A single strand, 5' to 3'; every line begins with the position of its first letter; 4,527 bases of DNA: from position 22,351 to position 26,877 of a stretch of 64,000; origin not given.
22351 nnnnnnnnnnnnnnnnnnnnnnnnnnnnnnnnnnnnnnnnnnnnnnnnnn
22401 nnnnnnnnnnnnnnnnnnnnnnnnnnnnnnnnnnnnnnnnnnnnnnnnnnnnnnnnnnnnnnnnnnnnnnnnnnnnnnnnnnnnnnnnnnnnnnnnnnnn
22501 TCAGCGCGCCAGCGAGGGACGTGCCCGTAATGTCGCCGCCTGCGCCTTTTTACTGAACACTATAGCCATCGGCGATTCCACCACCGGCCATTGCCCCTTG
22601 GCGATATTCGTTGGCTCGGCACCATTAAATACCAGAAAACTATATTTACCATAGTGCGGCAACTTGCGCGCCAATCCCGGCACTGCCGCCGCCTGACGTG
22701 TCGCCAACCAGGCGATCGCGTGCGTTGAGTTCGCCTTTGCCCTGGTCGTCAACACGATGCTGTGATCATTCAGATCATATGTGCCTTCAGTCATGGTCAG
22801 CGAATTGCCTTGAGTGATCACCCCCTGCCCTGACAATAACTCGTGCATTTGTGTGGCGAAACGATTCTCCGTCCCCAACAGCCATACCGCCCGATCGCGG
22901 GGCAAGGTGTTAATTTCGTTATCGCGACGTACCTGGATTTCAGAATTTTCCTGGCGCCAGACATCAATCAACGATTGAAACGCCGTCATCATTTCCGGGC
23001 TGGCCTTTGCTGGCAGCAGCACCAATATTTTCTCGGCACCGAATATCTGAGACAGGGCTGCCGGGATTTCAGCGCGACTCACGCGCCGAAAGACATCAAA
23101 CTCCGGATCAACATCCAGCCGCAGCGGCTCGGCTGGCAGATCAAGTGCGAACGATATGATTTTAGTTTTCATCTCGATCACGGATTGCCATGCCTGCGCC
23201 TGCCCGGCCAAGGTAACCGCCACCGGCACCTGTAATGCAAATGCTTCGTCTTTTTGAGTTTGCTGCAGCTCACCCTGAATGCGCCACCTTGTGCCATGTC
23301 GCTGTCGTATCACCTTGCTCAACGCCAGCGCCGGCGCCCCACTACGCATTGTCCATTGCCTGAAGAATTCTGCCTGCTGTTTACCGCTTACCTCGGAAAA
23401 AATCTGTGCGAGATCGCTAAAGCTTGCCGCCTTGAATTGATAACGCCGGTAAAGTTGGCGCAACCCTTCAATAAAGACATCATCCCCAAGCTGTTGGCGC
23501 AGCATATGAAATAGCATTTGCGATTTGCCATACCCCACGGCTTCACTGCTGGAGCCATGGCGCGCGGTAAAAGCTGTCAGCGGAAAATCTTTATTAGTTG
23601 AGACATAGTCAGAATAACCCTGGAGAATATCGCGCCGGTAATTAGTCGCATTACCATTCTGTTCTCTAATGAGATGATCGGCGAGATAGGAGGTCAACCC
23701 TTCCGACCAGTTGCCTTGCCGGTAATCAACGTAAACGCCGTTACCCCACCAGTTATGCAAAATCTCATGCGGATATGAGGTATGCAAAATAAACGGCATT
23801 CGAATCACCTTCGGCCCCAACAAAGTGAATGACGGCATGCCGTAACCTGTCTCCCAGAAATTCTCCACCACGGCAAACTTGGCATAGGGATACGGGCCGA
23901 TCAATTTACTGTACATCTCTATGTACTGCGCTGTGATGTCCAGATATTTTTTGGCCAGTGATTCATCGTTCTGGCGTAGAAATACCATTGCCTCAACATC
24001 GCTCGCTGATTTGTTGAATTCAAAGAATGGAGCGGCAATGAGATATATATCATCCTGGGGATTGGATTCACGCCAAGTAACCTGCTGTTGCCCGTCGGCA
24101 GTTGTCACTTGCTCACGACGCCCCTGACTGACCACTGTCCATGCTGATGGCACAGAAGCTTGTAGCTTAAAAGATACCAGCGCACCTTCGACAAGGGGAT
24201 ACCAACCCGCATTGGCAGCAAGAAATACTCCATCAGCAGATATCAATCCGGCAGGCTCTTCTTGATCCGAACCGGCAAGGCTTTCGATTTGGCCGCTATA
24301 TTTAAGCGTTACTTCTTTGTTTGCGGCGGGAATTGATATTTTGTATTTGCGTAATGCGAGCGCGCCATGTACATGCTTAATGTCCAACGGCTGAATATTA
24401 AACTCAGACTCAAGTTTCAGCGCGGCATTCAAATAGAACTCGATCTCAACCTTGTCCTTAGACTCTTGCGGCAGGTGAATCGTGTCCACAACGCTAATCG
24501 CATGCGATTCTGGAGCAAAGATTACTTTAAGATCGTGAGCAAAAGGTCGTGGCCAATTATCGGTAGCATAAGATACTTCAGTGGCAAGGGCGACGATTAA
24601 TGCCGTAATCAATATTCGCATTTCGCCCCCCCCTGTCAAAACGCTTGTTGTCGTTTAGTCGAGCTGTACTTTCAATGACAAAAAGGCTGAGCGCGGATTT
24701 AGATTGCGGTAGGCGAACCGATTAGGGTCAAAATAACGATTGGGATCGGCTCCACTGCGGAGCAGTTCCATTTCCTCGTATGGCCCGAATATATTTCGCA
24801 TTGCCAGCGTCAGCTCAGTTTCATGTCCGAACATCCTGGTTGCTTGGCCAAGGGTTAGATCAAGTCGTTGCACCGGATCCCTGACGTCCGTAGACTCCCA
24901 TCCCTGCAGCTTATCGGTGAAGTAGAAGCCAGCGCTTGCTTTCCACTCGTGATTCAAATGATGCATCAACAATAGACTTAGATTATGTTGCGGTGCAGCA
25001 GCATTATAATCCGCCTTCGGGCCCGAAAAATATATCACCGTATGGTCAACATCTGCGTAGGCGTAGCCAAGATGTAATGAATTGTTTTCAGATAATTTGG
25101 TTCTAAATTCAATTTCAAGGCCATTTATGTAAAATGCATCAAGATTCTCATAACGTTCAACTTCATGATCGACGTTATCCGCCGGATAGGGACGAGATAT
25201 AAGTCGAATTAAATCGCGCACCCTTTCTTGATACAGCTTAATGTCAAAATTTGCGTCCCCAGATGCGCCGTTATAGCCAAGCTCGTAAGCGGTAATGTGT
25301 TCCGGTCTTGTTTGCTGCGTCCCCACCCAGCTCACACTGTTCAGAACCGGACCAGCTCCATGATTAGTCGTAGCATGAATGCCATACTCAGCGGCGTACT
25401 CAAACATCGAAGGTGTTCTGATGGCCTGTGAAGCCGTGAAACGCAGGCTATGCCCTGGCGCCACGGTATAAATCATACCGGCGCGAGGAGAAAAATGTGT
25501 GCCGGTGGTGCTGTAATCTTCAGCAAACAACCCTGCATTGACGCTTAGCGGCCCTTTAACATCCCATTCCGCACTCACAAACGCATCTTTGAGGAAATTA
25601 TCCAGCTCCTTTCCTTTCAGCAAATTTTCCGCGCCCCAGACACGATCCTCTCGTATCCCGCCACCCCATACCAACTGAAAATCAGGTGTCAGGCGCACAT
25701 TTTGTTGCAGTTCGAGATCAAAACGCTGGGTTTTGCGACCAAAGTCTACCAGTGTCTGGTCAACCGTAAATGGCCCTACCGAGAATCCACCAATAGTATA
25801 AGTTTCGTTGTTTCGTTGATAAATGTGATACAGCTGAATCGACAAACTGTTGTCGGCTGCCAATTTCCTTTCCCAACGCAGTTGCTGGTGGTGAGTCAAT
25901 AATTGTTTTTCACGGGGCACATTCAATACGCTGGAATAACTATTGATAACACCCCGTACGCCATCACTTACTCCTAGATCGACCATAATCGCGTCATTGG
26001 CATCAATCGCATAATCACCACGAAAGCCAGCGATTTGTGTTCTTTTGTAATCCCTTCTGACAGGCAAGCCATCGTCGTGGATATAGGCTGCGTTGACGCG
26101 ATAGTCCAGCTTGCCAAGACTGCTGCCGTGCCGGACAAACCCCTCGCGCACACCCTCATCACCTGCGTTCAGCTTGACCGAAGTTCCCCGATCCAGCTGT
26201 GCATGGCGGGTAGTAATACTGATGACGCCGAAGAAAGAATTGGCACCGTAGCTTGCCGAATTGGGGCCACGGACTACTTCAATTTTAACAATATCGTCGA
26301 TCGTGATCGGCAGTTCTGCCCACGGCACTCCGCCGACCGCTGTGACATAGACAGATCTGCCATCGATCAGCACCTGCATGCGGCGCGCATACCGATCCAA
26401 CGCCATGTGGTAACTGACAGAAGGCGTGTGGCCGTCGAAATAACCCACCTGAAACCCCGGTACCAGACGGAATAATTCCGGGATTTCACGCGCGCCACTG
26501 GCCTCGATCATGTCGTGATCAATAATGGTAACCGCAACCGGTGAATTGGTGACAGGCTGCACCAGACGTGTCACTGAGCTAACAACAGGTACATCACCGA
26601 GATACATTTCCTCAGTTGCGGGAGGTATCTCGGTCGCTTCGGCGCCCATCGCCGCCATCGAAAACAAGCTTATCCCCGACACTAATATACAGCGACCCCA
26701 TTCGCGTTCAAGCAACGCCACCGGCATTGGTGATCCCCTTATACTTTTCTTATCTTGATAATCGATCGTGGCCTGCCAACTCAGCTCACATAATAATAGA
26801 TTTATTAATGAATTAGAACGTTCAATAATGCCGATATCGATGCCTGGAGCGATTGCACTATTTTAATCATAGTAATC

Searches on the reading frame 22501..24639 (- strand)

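Call 82: search_protein_families(library=pfam, proteins=[window:22501-24639:-], max_evalue=0.00001)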
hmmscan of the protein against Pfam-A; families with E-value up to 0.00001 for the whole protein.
window:22501-24639:- (712 aa): 1 family
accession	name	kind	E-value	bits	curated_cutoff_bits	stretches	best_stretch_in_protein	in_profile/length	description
PF01433.26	Peptidase_M1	-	1.3e-13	51.5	27.7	1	291-429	73-218/218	Peptidase family M1 domain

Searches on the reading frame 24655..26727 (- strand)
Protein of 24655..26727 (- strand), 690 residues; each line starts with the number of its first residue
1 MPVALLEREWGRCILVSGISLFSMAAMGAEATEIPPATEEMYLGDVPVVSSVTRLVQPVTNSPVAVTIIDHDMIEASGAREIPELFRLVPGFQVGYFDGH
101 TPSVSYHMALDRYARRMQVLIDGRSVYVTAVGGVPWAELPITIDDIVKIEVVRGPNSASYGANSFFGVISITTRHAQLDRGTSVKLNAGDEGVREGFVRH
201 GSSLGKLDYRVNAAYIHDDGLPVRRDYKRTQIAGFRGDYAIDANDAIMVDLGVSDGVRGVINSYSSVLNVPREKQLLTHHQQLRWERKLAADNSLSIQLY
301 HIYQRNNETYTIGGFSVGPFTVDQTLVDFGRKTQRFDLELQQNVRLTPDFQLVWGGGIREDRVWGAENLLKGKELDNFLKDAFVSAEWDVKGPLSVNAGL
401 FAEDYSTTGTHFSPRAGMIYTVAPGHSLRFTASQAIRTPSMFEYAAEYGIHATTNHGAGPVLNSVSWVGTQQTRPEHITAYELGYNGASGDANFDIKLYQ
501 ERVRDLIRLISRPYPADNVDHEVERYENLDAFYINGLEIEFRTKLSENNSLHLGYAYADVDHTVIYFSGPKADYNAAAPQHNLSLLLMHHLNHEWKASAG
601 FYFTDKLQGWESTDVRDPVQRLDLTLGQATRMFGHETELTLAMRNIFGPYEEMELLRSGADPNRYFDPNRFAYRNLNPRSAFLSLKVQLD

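Call 82: search_protein_families(library=pfam, proteins=[window:24655-26727:-], max_evalue=0.00001)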
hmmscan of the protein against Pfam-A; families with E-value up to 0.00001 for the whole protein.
window:24655-26727:- (690 aa): 2 families
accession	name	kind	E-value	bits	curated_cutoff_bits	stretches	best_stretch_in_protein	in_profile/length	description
PF00593.30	TonB_dep_Rec_b-barrel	-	1.4e-26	94.8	27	1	273-645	59-435/436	TonB dependent receptor-like, beta-barrel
PF07715.20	Plug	-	5.4e-15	56.3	23.9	1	60-168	3-107/107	TonB-dependent Receptor Plug Domain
